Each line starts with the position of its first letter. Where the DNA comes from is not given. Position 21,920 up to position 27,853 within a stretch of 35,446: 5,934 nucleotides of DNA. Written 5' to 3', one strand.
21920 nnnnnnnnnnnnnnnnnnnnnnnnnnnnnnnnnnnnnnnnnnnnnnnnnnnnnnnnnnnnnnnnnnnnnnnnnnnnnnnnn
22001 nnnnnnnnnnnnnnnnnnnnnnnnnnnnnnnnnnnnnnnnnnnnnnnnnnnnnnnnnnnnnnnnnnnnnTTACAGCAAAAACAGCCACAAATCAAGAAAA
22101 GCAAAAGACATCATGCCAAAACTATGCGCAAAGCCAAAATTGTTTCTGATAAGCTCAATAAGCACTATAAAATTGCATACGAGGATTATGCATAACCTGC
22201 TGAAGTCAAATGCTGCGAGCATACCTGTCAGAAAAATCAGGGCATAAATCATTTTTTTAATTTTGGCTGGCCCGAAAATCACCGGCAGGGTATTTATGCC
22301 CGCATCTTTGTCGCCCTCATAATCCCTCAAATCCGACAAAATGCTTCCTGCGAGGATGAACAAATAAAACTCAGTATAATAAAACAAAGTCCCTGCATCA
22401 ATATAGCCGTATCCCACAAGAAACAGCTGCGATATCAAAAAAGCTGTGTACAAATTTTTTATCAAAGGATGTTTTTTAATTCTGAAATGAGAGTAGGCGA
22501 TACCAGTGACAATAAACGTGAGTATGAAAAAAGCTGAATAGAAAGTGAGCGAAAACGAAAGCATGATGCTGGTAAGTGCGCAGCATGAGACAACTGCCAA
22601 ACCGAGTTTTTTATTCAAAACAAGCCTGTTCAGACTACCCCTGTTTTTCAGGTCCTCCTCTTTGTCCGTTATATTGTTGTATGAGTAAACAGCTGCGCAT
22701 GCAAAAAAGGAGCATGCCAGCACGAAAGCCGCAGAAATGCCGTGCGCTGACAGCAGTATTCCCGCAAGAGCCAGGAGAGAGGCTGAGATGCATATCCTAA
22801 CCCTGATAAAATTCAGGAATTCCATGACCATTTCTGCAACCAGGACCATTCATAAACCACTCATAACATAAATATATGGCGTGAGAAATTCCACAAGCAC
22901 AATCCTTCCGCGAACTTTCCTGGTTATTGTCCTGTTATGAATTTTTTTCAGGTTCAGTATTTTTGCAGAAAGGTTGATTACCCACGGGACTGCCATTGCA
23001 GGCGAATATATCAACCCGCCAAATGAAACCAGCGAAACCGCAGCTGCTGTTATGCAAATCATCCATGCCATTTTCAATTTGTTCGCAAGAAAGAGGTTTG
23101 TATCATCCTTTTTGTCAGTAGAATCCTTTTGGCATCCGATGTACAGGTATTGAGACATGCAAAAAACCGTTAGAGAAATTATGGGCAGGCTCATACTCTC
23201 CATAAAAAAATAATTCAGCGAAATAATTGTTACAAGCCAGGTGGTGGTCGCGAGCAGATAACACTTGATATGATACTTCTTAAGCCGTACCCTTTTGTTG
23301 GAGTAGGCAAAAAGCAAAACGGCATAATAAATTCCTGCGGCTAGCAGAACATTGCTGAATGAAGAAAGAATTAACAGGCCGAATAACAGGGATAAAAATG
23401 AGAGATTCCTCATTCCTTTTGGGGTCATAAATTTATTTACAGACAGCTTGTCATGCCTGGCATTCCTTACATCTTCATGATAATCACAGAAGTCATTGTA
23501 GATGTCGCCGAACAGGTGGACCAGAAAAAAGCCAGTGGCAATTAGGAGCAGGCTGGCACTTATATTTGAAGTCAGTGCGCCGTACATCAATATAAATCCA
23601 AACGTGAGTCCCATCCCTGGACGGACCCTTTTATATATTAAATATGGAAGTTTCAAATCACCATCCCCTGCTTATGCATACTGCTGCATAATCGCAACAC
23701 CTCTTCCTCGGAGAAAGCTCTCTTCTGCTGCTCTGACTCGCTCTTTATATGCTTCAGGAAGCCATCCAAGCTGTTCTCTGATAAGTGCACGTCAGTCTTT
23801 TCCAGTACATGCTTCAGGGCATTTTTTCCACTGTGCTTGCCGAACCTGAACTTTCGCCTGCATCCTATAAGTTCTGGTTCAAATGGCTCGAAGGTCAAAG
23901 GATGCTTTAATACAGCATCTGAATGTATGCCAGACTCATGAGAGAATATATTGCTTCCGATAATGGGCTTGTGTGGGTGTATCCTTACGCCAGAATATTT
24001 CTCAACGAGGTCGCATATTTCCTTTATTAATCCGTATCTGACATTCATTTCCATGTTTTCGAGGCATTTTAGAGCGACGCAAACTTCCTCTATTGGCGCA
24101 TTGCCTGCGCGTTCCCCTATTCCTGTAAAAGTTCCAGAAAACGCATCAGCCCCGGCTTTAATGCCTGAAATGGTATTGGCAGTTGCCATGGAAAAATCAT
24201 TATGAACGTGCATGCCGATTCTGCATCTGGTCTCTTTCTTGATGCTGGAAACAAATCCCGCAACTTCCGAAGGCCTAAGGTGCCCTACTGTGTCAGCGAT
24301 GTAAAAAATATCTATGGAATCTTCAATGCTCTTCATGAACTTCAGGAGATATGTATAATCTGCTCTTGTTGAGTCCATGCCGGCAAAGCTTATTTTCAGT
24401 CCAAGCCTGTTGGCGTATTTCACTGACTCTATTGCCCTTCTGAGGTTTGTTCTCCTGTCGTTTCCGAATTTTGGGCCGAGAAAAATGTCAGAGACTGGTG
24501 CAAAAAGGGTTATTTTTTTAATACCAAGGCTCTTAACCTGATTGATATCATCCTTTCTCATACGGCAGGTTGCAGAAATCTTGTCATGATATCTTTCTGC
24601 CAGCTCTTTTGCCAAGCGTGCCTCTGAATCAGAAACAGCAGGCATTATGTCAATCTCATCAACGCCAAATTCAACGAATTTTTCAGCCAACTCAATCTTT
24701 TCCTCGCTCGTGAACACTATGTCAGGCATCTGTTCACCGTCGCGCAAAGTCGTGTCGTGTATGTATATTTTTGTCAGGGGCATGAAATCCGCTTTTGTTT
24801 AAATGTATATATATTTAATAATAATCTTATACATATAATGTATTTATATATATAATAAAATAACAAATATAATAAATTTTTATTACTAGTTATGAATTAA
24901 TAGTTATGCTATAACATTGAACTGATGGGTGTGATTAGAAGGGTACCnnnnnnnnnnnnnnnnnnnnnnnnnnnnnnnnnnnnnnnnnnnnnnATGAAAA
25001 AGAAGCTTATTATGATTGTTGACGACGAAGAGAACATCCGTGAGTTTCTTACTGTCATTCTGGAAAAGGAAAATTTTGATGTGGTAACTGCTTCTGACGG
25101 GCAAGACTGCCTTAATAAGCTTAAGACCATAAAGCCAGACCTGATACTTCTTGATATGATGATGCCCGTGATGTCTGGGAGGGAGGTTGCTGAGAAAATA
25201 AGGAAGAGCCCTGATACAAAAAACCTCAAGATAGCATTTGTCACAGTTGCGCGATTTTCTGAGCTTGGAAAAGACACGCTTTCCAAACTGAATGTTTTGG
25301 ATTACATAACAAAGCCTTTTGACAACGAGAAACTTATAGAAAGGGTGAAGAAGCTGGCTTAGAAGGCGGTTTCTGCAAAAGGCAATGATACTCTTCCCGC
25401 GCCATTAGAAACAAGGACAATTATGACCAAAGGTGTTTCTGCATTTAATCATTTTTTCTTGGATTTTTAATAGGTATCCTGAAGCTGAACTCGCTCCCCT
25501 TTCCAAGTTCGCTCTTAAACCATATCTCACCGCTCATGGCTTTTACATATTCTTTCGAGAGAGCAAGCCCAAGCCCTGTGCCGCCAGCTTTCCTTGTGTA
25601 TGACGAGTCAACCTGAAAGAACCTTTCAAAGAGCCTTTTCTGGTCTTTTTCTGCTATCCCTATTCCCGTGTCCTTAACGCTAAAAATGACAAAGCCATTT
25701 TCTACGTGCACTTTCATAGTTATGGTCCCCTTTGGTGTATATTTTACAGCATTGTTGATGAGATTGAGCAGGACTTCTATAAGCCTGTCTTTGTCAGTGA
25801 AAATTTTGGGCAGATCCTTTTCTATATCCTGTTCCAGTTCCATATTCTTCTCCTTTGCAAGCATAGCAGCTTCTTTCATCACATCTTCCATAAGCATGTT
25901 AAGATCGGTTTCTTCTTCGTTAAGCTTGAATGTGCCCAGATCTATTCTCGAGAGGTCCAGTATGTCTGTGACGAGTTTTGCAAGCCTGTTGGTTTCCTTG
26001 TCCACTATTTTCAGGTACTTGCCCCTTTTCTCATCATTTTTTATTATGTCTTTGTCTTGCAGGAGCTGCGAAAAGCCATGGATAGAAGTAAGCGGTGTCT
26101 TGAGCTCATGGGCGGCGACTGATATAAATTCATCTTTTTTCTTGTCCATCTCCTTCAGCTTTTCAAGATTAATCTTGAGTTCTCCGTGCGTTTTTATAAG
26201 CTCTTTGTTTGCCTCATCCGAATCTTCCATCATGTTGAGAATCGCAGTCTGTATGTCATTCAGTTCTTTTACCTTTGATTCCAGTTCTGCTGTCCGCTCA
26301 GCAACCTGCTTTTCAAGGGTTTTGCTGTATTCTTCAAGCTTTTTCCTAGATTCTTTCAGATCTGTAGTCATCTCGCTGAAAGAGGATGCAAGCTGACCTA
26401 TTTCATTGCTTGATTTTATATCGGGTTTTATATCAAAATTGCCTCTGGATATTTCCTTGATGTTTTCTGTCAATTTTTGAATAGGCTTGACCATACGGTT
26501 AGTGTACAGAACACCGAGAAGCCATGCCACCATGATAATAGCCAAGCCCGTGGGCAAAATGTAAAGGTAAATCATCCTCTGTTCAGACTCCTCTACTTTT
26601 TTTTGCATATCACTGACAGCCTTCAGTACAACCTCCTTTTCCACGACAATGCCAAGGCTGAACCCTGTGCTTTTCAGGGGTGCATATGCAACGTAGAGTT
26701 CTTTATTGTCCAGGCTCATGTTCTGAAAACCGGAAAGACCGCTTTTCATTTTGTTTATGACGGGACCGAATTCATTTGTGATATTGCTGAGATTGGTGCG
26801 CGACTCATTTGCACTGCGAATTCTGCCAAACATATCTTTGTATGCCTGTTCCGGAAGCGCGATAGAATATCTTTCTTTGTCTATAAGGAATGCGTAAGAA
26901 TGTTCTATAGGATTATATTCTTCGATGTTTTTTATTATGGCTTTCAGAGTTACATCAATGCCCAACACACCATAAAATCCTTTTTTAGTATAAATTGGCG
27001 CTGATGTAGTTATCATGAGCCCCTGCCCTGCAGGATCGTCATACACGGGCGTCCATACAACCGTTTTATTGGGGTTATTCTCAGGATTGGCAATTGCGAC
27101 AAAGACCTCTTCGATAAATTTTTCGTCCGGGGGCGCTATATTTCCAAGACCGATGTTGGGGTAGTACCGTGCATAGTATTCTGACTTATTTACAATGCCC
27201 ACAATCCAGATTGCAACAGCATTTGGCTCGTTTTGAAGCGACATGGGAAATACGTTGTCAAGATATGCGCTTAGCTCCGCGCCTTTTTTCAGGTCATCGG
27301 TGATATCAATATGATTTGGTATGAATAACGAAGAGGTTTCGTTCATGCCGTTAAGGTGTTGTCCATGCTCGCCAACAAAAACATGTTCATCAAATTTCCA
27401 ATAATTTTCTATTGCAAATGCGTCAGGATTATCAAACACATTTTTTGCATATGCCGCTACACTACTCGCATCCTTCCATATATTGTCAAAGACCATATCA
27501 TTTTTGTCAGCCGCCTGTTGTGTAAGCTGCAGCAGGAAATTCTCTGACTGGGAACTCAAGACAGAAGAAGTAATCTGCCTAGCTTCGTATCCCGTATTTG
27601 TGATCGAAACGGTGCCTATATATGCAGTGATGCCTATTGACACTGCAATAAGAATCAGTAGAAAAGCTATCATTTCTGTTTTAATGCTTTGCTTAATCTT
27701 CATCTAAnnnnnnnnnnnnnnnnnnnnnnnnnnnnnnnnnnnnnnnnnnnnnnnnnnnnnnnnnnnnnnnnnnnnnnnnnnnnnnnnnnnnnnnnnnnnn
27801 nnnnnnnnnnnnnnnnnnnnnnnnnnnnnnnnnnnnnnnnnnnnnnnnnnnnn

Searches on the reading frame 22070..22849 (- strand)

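Call 62: search_protein_families(library=pfam, proteins=[window:22070-22849:-])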
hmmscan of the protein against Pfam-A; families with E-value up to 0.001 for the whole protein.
window:22070-22849:- (259 aa): 1 family
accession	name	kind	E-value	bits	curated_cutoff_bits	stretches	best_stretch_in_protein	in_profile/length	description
PF01040.23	UbiA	-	1.8e-21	77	34.2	1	26-219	4-212/250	UbiA prenyltransferase family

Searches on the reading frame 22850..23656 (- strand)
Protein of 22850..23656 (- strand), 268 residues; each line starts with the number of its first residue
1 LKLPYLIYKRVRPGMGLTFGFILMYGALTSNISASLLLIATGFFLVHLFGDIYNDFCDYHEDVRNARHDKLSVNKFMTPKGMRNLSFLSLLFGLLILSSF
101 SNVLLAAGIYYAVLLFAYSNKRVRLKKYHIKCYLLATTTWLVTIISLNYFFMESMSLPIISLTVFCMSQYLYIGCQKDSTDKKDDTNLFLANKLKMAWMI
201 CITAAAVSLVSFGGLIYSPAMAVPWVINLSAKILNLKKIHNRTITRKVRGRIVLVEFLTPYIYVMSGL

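Call 62: search_protein_families(library=pfam, proteins=[window:22850-23656:-])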
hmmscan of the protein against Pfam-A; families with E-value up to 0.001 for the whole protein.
window:22850-23656:- (268 aa): 1 family
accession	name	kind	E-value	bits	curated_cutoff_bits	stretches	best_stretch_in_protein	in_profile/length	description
PF01040.23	UbiA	-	8.6e-13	48.6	34.2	1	23-242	8-238/250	UbiA prenyltransferase family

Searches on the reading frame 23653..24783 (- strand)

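Call 62: search_protein_families(library=pfam, proteins=[window:23653-24783:-])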
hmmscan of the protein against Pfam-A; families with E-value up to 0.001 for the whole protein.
window:23653-24783:- (376 aa): 2 families
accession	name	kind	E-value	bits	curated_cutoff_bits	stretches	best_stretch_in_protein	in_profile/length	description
PF00682.25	HMGL-like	-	1.6e-58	198.6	29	1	5-259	1-259/260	HMGL-like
PF22617.1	HCS_D2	-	1.5e-21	77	27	1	274-353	1-81/82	Homocitrate synthase post-HMGL domain-like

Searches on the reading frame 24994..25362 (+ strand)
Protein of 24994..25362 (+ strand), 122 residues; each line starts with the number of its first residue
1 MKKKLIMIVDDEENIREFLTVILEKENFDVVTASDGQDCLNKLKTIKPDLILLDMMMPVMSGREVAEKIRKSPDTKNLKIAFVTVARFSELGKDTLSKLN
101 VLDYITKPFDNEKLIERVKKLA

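Call 62: search_protein_families(library=pfam, proteins=[window:24994-25362:+])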
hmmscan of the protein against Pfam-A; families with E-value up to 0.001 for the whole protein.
window:24994-25362:+ (122 aa): 2 families
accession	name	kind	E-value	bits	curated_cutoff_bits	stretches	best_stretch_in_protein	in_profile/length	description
PF00072.30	Response_reg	-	4.7e-27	94.8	30.2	1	6-119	1-111/111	Response regulator receiver domain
PF20161.5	VpsR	-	0.00022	21.3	23.7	1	4-118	12-120/121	VpsR domain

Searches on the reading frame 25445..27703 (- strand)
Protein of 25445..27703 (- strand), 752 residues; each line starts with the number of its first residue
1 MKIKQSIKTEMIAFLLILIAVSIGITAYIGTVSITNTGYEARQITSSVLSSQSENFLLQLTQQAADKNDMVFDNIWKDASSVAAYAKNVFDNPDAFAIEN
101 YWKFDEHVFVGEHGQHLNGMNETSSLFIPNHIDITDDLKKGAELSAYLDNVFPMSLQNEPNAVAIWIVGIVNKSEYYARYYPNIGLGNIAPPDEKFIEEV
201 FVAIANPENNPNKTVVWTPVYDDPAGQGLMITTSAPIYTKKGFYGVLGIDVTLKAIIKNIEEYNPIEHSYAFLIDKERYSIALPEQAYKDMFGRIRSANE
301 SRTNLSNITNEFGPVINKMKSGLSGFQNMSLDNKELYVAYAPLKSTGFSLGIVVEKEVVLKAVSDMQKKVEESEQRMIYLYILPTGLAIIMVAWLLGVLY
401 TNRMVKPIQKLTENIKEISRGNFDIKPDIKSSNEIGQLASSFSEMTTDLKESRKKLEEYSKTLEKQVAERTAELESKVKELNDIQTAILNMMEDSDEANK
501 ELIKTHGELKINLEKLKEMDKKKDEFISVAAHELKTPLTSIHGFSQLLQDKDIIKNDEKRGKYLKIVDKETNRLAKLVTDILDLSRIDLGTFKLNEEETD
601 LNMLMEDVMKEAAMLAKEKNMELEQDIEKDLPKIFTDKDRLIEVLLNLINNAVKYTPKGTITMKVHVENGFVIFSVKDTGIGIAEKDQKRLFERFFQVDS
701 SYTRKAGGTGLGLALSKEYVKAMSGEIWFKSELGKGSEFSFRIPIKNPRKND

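Call 9: search_protein_families(library=pfam, proteins=[window:25445-27703:-])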
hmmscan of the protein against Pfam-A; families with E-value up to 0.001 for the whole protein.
window:25445-27703:- (752 aa): 6 families
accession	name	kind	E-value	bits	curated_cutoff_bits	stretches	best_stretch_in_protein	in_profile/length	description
PF02518.31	HATPase_c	-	3.1e-31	108.5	26.4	1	637-746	2-110/111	Histidine kinase-, DNA gyrase B-, and HSP90-like ATPase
PF00512.31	HisKA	-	9.2e-21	74.1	26.9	1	523-589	2-65/66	His Kinase A (phospho-acceptor) domain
PF00672.30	HAMP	-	6e-11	42.9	25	1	400-450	2-52/53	HAMP domain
PF22673.2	MCP-like_PDC_1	-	7.7e-09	36.4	27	1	212-256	66-111/113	Methyl-accepting chemotaxis protein-like, first PDC sensor domain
PF02743.24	dCache_1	-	1.2e-07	31.9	45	1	204-352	102-239/240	Cache domain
PF15463.11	ECM11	-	0.00048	21.1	27.1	0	437-483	74-120/133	Extracellular mutant protein 11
